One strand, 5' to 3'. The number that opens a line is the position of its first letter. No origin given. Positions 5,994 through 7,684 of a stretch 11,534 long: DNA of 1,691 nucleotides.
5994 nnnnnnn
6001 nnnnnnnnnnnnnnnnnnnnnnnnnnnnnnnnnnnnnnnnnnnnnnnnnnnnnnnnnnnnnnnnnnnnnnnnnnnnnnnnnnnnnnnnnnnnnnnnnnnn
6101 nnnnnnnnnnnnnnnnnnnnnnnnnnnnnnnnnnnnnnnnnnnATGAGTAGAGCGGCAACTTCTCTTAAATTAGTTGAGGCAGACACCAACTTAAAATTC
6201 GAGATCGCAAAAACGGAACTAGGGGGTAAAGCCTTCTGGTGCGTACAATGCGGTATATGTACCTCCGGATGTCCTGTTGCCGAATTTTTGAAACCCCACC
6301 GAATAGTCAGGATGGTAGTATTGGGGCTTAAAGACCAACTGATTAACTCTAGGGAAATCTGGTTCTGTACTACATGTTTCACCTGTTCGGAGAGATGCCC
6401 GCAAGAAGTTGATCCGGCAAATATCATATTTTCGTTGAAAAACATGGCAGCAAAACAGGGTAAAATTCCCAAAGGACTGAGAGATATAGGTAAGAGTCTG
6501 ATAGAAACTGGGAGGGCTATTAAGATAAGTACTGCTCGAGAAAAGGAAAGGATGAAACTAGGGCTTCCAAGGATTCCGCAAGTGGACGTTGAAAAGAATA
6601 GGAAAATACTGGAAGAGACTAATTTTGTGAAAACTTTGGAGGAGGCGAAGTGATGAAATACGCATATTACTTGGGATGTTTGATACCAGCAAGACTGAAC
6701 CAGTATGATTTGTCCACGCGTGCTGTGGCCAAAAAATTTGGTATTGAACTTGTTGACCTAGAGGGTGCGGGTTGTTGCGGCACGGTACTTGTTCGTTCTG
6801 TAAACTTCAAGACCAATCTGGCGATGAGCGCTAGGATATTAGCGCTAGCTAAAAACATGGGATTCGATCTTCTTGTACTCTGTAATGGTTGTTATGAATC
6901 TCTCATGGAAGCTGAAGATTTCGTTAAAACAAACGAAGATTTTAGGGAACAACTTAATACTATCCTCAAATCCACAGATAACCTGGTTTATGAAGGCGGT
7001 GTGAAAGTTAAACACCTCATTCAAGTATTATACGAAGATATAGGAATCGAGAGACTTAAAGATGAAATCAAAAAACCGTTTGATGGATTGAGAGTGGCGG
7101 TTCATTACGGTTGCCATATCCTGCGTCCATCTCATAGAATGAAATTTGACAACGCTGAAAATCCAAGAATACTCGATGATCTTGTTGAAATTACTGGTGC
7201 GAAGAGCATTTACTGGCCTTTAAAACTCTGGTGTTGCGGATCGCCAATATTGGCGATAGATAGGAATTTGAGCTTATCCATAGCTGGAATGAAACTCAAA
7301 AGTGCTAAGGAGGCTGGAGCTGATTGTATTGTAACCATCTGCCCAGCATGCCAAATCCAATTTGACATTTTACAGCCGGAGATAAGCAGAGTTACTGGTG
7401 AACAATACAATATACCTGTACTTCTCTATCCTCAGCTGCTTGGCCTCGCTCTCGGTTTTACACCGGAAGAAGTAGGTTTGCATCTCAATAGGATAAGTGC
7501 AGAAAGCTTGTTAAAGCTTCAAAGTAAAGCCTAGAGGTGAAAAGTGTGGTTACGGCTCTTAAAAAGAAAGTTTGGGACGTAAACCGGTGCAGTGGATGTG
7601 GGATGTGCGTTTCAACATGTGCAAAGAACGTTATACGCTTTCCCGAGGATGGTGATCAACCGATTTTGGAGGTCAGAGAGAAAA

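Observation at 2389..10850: One operon joins HdrA-MvhD/HdrC/HdrB, an FrhB-type protein and split glutamate synthase subunits: candidate Hdr-coupled glutamate-synthase-like redox complex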

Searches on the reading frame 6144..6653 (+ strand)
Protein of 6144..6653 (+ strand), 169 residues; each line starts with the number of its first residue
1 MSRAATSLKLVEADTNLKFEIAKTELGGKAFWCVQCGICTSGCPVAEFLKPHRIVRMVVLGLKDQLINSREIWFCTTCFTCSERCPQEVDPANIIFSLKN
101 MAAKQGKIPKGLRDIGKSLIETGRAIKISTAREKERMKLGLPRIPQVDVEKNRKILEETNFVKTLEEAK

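Call 3: search_protein_families(library=pfam, proteins=[window:6144-6653:+], max_evalue=0.01)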
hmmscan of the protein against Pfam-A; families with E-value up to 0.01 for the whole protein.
window:6144-6653:+ (169 aa): 7 families
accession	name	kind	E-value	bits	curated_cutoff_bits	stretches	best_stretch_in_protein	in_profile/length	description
PF13183.11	Fer4_8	-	8.4e-10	39.5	27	1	33-89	5-68/68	4Fe-4S dicluster domain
PF13534.11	Fer4_17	-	2.4e-09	38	22.2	1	33-90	2-61/61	4Fe-4S dicluster domain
PF13187.11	Fer4_9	-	4.6e-08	33.4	27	1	33-88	2-50/52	4Fe-4S dicluster domain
PF13237.11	Fer4_10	-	7.2e-08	32.7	25.5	1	33-86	9-53/53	4Fe-4S dicluster domain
PF14697.11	Fer4_21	-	0.00012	22.6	35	0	32-48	40-56/59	4Fe-4S dicluster domain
PF12838.12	Fer4_7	-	0.00082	20.2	27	1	33-88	2-51/52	4Fe-4S dicluster domain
PF12797.12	Fer4_2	-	0.0019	18.5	24.5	0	32-45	9-22/22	4Fe-4S binding domain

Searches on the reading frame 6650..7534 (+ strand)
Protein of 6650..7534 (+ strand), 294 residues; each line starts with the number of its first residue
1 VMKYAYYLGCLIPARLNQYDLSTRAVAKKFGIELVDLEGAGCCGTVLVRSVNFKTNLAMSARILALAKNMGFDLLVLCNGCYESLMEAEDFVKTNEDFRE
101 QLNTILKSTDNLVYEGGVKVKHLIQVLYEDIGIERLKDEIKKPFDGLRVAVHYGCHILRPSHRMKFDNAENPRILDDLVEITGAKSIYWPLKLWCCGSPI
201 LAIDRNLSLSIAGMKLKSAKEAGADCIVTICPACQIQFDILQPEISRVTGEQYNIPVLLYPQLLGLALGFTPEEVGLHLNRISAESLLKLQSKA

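Call 3: search_protein_families(library=pfam, proteins=[window:6650-7534:+], max_evalue=0.01)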
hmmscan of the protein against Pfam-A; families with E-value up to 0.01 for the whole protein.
window:6650-7534:+ (294 aa): 2 families
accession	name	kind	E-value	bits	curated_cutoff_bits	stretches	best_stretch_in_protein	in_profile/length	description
PF02754.22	CCG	-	5.8e-30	103.7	20.6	2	149-239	1-85/85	Cysteine-rich domain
PF22196.1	HdrB-like_C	-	0.0067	16.9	33.4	0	200-278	4-84/87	HdrB-like C-terminal domain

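Call 55: search_protein_families(library=ncbifam, proteins=[window:6650-7534:+], max_evalue=0.001)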
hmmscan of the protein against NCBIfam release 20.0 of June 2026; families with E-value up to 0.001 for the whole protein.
window:6650-7534:+ (294 aa): 6 families
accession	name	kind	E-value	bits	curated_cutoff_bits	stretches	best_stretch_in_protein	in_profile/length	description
TIGR03288.1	CoB_CoM_SS_B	equivalog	1.1e-89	300.5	345.15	1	3-289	1-288/290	CoB--CoM heterodisulfide reductase subunit B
NF042965.1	MFR_anch_SdhE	equivalog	3.9e-56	190.7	500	1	3-285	2-279/282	8-methylmenaquinol:fumarate reductase membrane anchor subunit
NF041780.1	hetero_SS_HdrB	equivalog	1.6e-38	132.7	450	1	9-288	11-302/304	ferredoxin:CoB-CoM heterodisulfide reductase subunit HdrB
NF004898.0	PRK06259.1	equivalog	1.4e-13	50.4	385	1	2-239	262-464/488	fumarate reductase (CoM/CoB) subunit TfrB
NF045670.1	quin_L_LdhH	equivalog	3.9e-11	42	800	1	2-238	467-685/706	L-lactate dehydrogenase (quinone) large subunit LdhH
NF008434.0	PRK11274.1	equivalog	9.9e-05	21.4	333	1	8-237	174-387/409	glycolate oxidase subunit GlcF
